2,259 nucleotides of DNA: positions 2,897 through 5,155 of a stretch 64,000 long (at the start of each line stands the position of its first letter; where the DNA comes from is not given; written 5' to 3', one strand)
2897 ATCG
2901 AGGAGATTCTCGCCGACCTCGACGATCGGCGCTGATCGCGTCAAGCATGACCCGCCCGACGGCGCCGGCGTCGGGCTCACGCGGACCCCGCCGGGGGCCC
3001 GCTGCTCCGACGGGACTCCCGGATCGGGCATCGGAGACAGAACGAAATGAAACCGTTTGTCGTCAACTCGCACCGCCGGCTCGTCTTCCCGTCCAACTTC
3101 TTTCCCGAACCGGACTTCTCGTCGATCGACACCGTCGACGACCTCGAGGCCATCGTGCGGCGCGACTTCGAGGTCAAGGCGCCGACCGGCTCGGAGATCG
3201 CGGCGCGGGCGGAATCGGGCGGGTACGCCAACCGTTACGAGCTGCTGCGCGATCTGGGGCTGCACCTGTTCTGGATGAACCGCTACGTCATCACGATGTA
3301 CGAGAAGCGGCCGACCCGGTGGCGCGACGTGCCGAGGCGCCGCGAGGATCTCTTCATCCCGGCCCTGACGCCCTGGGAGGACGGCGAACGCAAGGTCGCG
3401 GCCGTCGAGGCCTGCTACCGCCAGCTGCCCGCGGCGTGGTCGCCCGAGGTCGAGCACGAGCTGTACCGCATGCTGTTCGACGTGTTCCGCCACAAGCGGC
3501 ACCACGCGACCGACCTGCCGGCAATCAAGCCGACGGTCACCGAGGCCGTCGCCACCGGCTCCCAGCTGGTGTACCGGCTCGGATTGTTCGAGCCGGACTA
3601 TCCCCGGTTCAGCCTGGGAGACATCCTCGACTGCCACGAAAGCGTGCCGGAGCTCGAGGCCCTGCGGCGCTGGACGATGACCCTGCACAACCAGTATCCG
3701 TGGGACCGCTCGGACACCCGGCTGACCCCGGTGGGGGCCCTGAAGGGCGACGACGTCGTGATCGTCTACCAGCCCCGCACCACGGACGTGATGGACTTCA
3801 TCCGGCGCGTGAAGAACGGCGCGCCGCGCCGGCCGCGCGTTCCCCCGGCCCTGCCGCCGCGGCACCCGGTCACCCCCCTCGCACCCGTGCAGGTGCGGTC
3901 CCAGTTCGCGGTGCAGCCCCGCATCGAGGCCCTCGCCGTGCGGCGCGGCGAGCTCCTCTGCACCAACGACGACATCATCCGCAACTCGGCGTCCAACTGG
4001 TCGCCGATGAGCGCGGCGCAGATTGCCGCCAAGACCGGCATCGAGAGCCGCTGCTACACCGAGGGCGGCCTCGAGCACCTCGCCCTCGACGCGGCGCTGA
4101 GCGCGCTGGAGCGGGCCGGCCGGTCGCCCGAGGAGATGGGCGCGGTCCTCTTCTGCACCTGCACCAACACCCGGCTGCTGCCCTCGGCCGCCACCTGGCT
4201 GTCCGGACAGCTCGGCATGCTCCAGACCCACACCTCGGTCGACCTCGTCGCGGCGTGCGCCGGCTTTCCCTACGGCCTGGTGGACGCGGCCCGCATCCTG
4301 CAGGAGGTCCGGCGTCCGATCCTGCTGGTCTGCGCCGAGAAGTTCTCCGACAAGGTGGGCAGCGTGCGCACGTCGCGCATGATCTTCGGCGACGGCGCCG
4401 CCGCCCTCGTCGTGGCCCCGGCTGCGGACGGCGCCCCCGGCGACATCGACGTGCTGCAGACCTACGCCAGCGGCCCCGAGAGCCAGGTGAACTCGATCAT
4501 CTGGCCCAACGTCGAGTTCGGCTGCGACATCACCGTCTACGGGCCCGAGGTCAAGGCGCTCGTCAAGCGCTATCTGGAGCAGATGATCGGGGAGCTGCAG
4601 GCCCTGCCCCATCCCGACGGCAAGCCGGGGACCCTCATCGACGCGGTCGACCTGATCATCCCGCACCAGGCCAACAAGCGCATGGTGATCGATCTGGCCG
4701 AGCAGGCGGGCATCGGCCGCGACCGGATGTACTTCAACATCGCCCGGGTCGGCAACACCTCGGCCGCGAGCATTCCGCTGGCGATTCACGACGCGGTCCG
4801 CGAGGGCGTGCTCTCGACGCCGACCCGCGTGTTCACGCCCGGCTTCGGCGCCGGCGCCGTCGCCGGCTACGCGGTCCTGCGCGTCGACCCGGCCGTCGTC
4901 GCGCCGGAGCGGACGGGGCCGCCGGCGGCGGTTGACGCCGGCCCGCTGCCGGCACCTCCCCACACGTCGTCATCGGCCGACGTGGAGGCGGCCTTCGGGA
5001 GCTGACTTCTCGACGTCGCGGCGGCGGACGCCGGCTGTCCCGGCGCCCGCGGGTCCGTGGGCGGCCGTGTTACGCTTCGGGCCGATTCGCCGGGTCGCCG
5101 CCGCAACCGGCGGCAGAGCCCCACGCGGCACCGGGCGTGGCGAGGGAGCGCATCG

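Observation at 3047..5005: KAS III enzyme fused to an unrecognised ~300-aa N-terminal domain, inside a PHA operon that has no thiolase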

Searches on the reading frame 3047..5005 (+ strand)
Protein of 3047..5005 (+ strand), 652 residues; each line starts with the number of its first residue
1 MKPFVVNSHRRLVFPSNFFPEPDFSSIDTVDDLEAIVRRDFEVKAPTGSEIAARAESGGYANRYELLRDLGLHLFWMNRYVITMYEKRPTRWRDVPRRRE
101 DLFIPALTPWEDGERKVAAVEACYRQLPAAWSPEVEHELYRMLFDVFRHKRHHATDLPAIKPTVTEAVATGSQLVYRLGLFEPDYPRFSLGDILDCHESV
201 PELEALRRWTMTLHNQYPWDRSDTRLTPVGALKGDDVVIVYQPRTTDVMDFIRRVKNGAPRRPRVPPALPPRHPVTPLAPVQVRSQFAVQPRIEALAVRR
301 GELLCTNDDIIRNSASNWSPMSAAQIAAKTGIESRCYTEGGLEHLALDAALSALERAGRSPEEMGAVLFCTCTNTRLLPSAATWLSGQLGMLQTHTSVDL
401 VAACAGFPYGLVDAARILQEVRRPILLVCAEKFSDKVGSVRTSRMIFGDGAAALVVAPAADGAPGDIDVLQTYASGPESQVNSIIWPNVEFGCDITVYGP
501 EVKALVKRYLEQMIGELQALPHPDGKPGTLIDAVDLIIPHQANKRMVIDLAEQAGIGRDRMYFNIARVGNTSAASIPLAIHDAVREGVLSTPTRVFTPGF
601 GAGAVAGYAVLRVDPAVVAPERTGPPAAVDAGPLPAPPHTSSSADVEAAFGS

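Call 3: search_protein_families(library=pfam, proteins=[window:3047-5005:+], max_evalue=0.01)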
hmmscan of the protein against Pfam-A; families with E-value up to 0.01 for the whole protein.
window:3047-5005:+ (652 aa): 3 families
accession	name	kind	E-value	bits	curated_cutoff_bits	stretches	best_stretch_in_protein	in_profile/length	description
PF08541.16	ACP_syn_III_C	-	2.3e-22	79.4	26.6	1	531-612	8-89/90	3-Oxoacyl-[acyl-carrier-protein (ACP)] synthase III C terminal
PF08545.16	ACP_syn_III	-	2.2e-11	43.9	24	1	399-461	2-66/80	3-Oxoacyl-[acyl-carrier-protein (ACP)] synthase III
PF00195.25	Chal_sti_synt_N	-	0.0019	18.2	27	1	343-456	100-221/225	Chalcone and stilbene synthases, N-terminal domain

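Call 4: search_protein_families(library=ncbifam, proteins=[window:3047-5005:+], max_evalue=0.01)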
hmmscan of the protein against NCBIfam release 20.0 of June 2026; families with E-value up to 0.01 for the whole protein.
window:3047-5005:+ (652 aa): 11 families
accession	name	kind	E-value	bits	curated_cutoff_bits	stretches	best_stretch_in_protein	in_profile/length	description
NF006829.0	PRK09352.1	subfamily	9.7e-51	172.6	249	1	322-613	31-321/322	beta-ketoacyl-ACP synthase 3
TIGR00747.1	fabH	subfamily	3.2e-42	144.7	292.1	1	324-612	31-321/322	beta-ketoacyl-ACP synthase III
NF004623.0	PRK05963.1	equivalog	1.2e-37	130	437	2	323-465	33-177/328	beta-ketoacyl-ACP synthase III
NF006720.0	PRK09258.1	equivalog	2.7e-18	66.4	285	2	321-420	38-139/338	3-oxoacyl-ACP synthase III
NF005541.0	PRK07204.1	equivalog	4.9e-18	65.6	402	1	325-611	34-327/329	beta-ketoacyl-ACP synthase III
NF005703.0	PRK07515.1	equivalog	2.8e-14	52.8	304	1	344-471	98-226/373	beta-ketoacyl-ACP synthase III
NF009519.0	PRK12880.1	equivalog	3.3e-11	43.1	436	1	337-456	55-175/353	beta-ketoacyl-ACP synthase III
NF003274.0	PRK04262.1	equivalog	4.2e-08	32.6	244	1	345-457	54-165/347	hydroxymethylglutaryl-CoA synthase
NF005308.0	PRK06840.1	equivalog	8.7e-05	21.7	315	1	320-457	29-173/339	3-oxoacyl-ACP synthase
TIGR00748.1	HMG_CoA_syn_Arc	equivalog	0.00053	19.3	353.35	0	527-611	221-305/345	hydroxymethylglutaryl-CoA synthase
NF005293.2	PRK06816.1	subfamily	0.0042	16.2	450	0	529-595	287-358/378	StlD/DarB family beta-ketosynthase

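Call 5: find_homologous_proteins(query=window:3047-5005:+, max_evalue=0.00001)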
Query window:3047-5005:+ (652 aa): 4009 proteins with E <= 0.00001 among 8000 candidates; the best 120 are listed.
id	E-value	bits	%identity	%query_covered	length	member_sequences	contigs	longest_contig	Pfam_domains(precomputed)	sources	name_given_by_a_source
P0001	0.0e+0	1420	94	100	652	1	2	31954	PF08545.17,PF08541.17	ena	-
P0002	0.0e+0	1417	94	100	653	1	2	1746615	PF08545.17,PF08541.17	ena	-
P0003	0.0e+0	1417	94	100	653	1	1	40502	PF08545.17,PF08541.17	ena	-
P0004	0.0e+0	1413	94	100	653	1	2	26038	PF08545.17,PF08541.17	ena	-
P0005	0.0e+0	1411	93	100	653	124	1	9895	PF08545.17,PF08541.17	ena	-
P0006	0.0e+0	1411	93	100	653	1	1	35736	PF08545.17,PF08541.17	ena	-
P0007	0.0e+0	1406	93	100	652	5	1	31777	PF08545.17,PF08541.17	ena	-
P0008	0.0e+0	1401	93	100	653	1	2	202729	PF08545.17,PF08541.17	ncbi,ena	-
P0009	0.0e+0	1391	92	100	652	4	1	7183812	PF08545.17,PF08541.17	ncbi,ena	-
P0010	0.0e+0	1389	92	100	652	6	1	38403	PF08545.17,PF08541.17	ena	-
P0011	0.0e+0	1388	92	100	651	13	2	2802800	PF08545.17,PF08541.17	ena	-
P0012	0.0e+0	1385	91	100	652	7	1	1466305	PF08545.17,PF08541.17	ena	-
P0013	0.0e+0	1384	92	100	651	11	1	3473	PF08545.17,PF08541.17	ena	-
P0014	0.0e+0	1373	91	100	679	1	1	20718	PF08545.17,PF08541.17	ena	-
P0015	0.0e+0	1372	90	100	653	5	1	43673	PF08545.17,PF08541.17,PF00195.26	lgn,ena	-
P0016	0.0e+0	1370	92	100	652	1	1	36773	PF08545.17,PF08541.17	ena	-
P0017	0.0e+0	1365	91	100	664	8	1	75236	PF08545.17,PF08541.17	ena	-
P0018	0.0e+0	1363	90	100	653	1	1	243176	PF08545.17,PF08541.17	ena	-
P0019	0.0e+0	1332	93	94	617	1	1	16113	PF08545.17,PF08541.17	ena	-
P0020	0.0e+0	1327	88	100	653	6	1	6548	PF08545.17,PF08541.17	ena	-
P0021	0.0e+0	1315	89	98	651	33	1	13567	PF08545.17,PF08541.17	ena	-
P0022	0.0e+0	1290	86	100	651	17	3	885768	PF08545.17,PF08541.17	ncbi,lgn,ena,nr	ncbi:MAG: ketoacyl-ACP synthase III [Acidobacteria bacterium]|nr:ketoacyl-ACP synthase III [Acidobac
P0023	0.0e+0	1275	88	96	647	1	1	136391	PF08545.17,PF08541.17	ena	-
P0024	0.0e+0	1270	85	100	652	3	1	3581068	PF08545.17,PF08541.17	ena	-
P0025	0.0e+0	1236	84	100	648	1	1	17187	PF08545.17,PF08541.17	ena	-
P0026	0.0e+0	1138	76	100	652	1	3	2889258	PF08545.17,PF08541.17,PF00195.26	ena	-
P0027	0.0e+0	1127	76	100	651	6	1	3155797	PF08545.17,PF08541.17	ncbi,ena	-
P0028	0.0e+0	1123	74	100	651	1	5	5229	PF08545.17,PF08541.17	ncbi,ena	-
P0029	0.0e+0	1116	75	100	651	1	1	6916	PF08545.17,PF08541.17,PF00195.26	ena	-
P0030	0.0e+0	1113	75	100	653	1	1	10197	PF08545.17,PF08541.17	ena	-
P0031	0.0e+0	1084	89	81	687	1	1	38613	PF08545.17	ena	-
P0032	0.0e+0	1083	73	100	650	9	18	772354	PF08545.17,PF08541.17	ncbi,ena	-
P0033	0.0e+0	1070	94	75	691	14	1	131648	PF08545.17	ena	-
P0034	0.0e+0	1060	70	100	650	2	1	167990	PF08545.17,PF08541.17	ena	-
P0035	0.0e+0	1056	93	75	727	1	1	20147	PF08545.17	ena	-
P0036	0.0e+0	1021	69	100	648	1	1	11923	PF08545.17,PF08541.17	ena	-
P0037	1.8e-281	953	64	100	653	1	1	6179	PF08545.17,PF08541.17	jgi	-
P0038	4.5e-281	952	66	95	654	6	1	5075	PF08545.17,PF08541.17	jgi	jgi:3-oxoacyl-[acyl-carrier-protein] synthase III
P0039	6.1e-280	948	65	96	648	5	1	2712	PF08545.17,PF08541.17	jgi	jgi:3-oxoacyl-[acyl-carrier-protein] synthase III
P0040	1.3e-279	947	64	100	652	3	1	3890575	PF08545.17,PF08541.17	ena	-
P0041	1.5e-279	947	63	100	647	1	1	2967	PF08545.17,PF08541.17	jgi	jgi:3-oxoacyl-[acyl-carrier-protein] synthase-3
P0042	1.9e-279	947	64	100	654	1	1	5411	PF08545.17,PF08541.17,PF00195.26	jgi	jgi:3-oxoacyl-(acyl-carrier-protein) synthase III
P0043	1.3e-278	944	63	100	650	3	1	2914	PF08545.17,PF08541.17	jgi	jgi:3-oxoacyl-[acyl-carrier-protein] synthase III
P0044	3.4e-278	942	64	100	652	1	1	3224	PF08545.17,PF08541.17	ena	-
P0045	3.6e-278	942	65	96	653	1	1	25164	PF08545.17,PF08541.17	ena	-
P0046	3.9e-278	942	63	100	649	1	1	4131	PF08545.17,PF08541.17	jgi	jgi:3-oxoacyl-[acyl-carrier-protein] synthase-3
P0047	4.4e-278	942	64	100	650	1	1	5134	PF08545.17,PF08541.17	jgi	jgi:3-oxoacyl-[acyl-carrier-protein] synthase III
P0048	4.9e-278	942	64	100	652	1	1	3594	PF08545.17,PF08541.17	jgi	jgi:3-oxoacyl-(acyl-carrier-protein) synthase III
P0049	9.4e-278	941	65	95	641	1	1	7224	PF08545.17,PF08541.17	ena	-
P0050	1.1e-277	941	63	100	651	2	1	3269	PF08545.17,PF08541.17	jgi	jgi:3-oxoacyl-[acyl-carrier-protein] synthase-3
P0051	1.2e-277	941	64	100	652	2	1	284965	PF08545.17,PF08541.17,PF00195.26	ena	-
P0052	1.2e-277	941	64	100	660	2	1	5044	PF08545.17,PF08541.17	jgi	jgi:3-oxoacyl-(acyl-carrier-protein) synthase III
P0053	1.8e-277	940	63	100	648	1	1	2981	PF08545.17,PF08541.17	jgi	jgi:3-oxoacyl-[acyl-carrier-protein] synthase III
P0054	3.3e-277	939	64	100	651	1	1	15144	PF08545.17,PF08541.17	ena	-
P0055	7.0e-277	938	63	100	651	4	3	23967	PF08545.17,PF08541.17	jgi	jgi:3-oxoacyl-[acyl-carrier-protein] synthase-3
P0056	8.4e-277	938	64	100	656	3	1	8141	PF08545.17,PF08541.17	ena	-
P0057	1.2e-276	937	63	100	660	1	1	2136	PF08545.17,PF08541.17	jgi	jgi:3-oxoacyl-[acyl-carrier-protein] synthase-3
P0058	3.5e-276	936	64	100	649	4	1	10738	PF08545.17,PF08541.17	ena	-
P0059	4.5e-276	935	63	100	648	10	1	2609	PF08545.17,PF08541.17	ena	-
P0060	7.1e-276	935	62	100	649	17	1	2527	PF08545.17,PF08541.17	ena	-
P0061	7.9e-276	935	63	100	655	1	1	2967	PF08545.17,PF08541.17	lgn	-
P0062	1.1e-275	934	62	100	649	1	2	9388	PF08545.17,PF08541.17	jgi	jgi:3-oxoacyl-[acyl-carrier-protein] synthase-3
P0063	1.2e-275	934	65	100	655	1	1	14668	PF08545.17,PF08541.17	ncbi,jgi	jgi:3-oxoacyl-(acyl-carrier-protein) synthase III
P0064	1.3e-275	934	64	100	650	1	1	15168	PF08545.17,PF08541.17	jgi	jgi:3-oxoacyl-[acyl-carrier-protein] synthase III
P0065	1.5e-275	934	63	100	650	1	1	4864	PF08545.17,PF08541.17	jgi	jgi:3-oxoacyl-[acyl-carrier-protein] synthase-3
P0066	1.5e-275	934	63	100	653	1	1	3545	PF08545.17,PF08541.17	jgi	jgi:3-oxoacyl-(acyl-carrier-protein) synthase III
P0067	2.6e-275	933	64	100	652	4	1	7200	PF08545.17,PF08541.17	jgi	jgi:3-oxoacyl-[acyl-carrier-protein] synthase-3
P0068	3.4e-275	933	64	100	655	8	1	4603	PF08545.17,PF08541.17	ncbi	-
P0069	4.1e-275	932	63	100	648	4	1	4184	PF08545.17,PF08541.17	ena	-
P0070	4.8e-275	932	63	95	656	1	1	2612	PF08545.17,PF08541.17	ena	-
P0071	4.8e-275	932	62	100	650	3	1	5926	PF08545.17,PF08541.17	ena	-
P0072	4.9e-275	932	63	100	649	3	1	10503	PF08545.17,PF08541.17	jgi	jgi:3-oxoacyl-[acyl-carrier-protein] synthase-3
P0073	7.1e-275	931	62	100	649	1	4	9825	PF08545.17,PF08541.17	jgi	jgi:3-oxoacyl-[acyl-carrier-protein] synthase-3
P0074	8.9e-275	931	64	96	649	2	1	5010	PF08545.17,PF08541.17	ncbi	-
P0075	9.0e-275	931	63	100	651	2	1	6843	PF08545.17,PF08541.17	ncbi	-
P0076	9.2e-275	931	63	100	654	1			PF08545.17,PF08541.17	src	-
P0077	1.0e-274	931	62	100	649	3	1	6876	PF08545.17,PF08541.17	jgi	jgi:3-oxoacyl-[acyl-carrier-protein] synthase-3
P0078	1.2e-274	931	62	100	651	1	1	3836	PF08545.17,PF08541.17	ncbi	-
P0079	1.4e-274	931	63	100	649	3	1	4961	PF08545.17,PF08541.17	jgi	jgi:3-oxoacyl-[acyl-carrier-protein] synthase III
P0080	1.4e-274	930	65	95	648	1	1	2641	PF08545.17,PF08541.17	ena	-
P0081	2.0e-274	930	63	100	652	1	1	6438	PF08545.17,PF08541.17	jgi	jgi:3-oxoacyl-[acyl-carrier-protein] synthase III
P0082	3.2e-274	929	63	100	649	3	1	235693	PF08545.17,PF08541.17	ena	-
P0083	4.1e-274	929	64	95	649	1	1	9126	PF08545.17,PF08541.17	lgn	-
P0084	4.3e-274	929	62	100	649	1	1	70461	PF08545.17,PF08541.17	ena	-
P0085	4.6e-274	929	64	100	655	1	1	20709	PF08545.17,PF08541.17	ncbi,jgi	jgi:3-oxoacyl-(acyl-carrier-protein) synthase III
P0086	4.7e-274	929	62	100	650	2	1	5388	PF08545.17,PF08541.17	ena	-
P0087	5.2e-274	929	62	100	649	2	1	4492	PF08545.17,PF08541.17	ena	-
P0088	5.4e-274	929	62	100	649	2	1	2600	PF08545.17,PF08541.17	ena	-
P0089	5.5e-274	929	62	100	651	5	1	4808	PF08545.17,PF08541.17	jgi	jgi:3-oxoacyl-[acyl-carrier-protein] synthase-3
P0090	5.7e-274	929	62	100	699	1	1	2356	PF08545.17,PF08541.17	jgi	jgi:3-oxoacyl-[acyl-carrier-protein] synthase III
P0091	6.1e-274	928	64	95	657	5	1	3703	PF08545.17,PF08541.17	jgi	jgi:3-oxoacyl-[acyl-carrier-protein] synthase-3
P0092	7.9e-274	928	62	100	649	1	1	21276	PF08545.17,PF08541.17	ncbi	ncbi:MAG TPA: 3-oxoacyl-[acyl-carrier-protein] synthase III C-terminal domain-containing protein [So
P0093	9.7e-274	928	63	99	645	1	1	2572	PF08545.17,PF08541.17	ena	-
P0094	1.0e-273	928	62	100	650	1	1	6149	PF08545.17,PF08541.17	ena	-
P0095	1.2e-273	927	62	100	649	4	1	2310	PF08545.17,PF08541.17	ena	-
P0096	1.3e-273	927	63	99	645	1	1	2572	PF08545.17,PF08541.17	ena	-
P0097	1.3e-273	927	62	100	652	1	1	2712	PF08545.17,PF08541.17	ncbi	-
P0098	1.4e-273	927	63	100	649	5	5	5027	PF08545.17,PF08541.17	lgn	-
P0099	1.4e-273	927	62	100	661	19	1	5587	PF08545.17,PF08541.17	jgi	jgi:3-oxoacyl-[acyl-carrier-protein] synthase-3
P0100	1.6e-273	927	63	100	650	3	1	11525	PF08545.17,PF08541.17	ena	-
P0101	1.7e-273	927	64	93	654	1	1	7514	PF08545.17,PF08541.17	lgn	-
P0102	2.3e-273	926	63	100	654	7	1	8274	PF08545.17,PF08541.17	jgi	jgi:3-oxoacyl-(acyl-carrier-protein) synthase III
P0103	2.7e-273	926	62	100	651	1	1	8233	PF08545.17,PF08541.17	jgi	-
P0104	3.3e-273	926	62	100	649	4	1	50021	PF08545.17,PF08541.17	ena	-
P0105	3.3e-273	926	62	100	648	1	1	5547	PF08545.17,PF08541.17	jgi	jgi:3-oxoacyl-[acyl-carrier-protein] synthase III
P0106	3.3e-273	926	62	100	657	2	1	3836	PF08545.17,PF08541.17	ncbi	-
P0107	3.5e-273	926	62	100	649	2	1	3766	PF08545.17,PF08541.17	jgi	jgi:3-oxoacyl-[acyl-carrier-protein] synthase-3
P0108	4.3e-273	926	61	100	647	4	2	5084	PF08545.17,PF08541.17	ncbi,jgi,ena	-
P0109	5.0e-273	925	61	100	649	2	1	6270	PF08545.17,PF08541.17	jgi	jgi:3-oxoacyl-(acyl-carrier-protein) synthase III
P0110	5.1e-273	925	64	96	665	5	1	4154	PF08545.17,PF08541.17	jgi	jgi:3-oxoacyl-[acyl-carrier-protein] synthase-3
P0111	7.2e-273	925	64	100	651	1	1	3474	PF08545.17,PF08541.17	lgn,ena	-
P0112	7.3e-273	925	63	100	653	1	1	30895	PF08545.17,PF08541.17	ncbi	-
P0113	7.4e-273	925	63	100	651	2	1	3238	PF08545.17,PF08541.17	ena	-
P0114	7.5e-273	925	62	100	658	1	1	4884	PF08545.17,PF08541.17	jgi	jgi:3-oxoacyl-[acyl-carrier-protein] synthase-3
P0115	8.1e-273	925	63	100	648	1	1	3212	PF08545.17,PF08541.17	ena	-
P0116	8.1e-273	925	62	100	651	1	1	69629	PF08545.17,PF08541.17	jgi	jgi:3-oxoacyl-(acyl-carrier-protein) synthase III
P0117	8.6e-273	925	63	100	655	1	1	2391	PF08545.17,PF08541.17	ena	-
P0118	9.0e-273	925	63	100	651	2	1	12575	PF08545.17,PF08541.17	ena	-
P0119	9.9e-273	924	64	100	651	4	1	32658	PF08545.17,PF08541.17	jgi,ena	-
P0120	1.5e-272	924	62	100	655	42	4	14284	PF08545.17,PF08541.17,PF00195.26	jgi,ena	jgi:3-oxoacyl-(acyl-carrier-protein) synthase III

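Call 6: search_solved_structures(query=window:3047-5005:+, max_evalue=0.001, show_alignments=2)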
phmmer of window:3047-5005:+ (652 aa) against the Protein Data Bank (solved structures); distinct sequences matched with E-value up to 0.001: 62 (the best 60 are shown).
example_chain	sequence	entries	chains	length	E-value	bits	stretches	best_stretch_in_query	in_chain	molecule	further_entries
2ebd_A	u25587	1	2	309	4.1e-36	127.7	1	324-612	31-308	3-oxoacyl-[acyl-carrier-protein] synthase 3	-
4wzu_A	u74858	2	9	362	1.4e-33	119.3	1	317-613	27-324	3-oxoacyl-[acyl-carrier-protein] synthase 3 protein 2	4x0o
4x9k_A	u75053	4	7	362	2.5e-32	115.1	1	317-613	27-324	3-oxoacyl-[acyl-carrier-protein] synthase 3 protein 2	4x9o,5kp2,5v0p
1zow_A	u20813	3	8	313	4.2e-31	111.1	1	323-608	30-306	3-oxoacyl-[acyl-carrier-protein] synthase III | 3-oxoacyl-[acyl-carrier-protein] synthase 3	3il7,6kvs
4dfe_A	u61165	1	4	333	5.3e-31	110.8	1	305-612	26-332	3-oxoacyl-[acyl-carrier-protein] synthase 3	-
4ryb_A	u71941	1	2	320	5.7e-29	104.1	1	322-611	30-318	3-oxoacyl-[acyl-carrier-protein] synthase 3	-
4ylt_A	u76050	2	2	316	9e-29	103.4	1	325-612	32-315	3-oxoacyl-[acyl-carrier-protein] synthase 3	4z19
1ebl_A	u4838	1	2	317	8.1e-28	100.3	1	325-612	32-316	BETA-KETOACYL-ACP SYNTHASE III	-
1hn9_A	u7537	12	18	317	1.3e-27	99.6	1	325-612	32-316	BETA-KETOACYL-ACYL CARRIER PROTEIN SYNTHASE III | 3-oxoacyl-[acyl-carrier-protein] synthase III | 3-oxoacyl-[acyl-carrier-protein] synthase 3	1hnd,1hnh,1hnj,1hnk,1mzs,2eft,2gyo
6x7r_A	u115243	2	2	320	1.3e-27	99.6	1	325-612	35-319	3-oxoacyl-[acyl-carrier-protein] synthase 3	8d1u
3il9_A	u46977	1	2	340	1.6e-27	99.3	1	325-612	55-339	3-oxoacyl-[acyl-carrier-protein] synthase 3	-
9ka2_A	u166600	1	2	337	1.6e-27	99.3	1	324-612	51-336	Beta-ketoacyl-[acyl-carrier-protein] synthase III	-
8vd9_A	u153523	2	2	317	3.9e-27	98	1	323-611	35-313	Beta-ketoacyl-[acyl-carrier-protein] synthase III 1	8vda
2x3e_A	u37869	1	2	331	1.3e-26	96.3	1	321-613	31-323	3-OXOACYL-[ACYL-CARRIER-PROTEIN] SYNTHASE 3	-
3il6_A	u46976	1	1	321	1.3e-26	96.3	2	312-459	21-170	3-oxoacyl-[acyl-carrier-protein] synthase 3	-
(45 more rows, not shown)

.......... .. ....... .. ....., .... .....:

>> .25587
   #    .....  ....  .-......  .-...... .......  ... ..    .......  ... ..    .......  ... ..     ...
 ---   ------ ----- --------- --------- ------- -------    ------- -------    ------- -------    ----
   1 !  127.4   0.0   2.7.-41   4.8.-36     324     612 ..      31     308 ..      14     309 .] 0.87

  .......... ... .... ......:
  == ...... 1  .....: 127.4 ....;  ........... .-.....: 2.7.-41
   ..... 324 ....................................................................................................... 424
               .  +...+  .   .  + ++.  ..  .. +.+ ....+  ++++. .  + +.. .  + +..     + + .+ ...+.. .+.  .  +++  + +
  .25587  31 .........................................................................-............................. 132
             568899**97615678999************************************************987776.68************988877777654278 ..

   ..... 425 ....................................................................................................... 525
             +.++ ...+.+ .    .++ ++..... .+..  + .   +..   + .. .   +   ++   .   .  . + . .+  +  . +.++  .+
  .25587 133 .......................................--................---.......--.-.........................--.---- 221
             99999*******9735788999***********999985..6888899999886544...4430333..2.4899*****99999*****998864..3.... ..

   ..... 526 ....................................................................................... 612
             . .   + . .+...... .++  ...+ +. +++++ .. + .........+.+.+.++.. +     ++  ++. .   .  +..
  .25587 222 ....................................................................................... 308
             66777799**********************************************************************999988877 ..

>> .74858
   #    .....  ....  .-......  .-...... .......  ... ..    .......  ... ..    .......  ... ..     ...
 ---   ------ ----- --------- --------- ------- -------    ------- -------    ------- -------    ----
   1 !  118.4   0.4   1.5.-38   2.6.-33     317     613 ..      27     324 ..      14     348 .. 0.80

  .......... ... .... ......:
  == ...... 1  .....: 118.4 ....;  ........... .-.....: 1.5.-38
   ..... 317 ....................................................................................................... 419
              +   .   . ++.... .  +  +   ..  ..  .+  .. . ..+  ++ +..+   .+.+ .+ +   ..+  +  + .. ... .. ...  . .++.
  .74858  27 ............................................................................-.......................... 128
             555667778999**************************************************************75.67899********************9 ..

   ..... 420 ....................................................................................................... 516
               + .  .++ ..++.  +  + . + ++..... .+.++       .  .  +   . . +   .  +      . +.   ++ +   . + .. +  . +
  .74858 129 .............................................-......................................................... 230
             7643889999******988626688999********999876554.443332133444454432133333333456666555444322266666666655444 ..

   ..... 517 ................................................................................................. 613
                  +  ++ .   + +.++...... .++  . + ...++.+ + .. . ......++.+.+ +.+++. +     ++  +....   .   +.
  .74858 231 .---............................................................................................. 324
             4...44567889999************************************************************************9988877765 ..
